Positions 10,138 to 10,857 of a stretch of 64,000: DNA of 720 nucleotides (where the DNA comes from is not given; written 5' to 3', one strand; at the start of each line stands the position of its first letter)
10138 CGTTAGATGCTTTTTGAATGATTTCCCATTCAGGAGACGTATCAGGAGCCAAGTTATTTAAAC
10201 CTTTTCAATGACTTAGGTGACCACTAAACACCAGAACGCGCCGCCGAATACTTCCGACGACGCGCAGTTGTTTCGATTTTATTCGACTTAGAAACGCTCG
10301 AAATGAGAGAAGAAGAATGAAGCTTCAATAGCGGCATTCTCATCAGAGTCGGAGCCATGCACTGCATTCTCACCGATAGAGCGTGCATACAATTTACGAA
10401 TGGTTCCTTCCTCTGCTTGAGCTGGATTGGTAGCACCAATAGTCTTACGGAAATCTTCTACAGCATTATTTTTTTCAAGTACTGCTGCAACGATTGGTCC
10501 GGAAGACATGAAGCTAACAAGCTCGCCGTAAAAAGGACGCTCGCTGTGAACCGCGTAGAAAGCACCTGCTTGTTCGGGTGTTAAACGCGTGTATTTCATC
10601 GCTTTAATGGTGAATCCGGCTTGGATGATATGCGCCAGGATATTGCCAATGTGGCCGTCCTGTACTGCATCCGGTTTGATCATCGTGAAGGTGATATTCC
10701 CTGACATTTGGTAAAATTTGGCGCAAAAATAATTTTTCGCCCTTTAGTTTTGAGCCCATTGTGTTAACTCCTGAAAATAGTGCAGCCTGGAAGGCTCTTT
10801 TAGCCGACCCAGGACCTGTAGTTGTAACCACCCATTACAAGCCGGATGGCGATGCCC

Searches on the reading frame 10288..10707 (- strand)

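Call 61: search_protein_families(library=pfam, proteins=[window:10288-10707:-], max_evalue=0.0001)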
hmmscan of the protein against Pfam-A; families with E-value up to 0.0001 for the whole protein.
window:10288-10707:- (139 aa): 1 family
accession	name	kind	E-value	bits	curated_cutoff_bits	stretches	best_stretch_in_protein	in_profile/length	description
PF00334.24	NDK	-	1.3e-52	177.6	27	1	6-137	3-134/135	Nucleoside diphosphate kinase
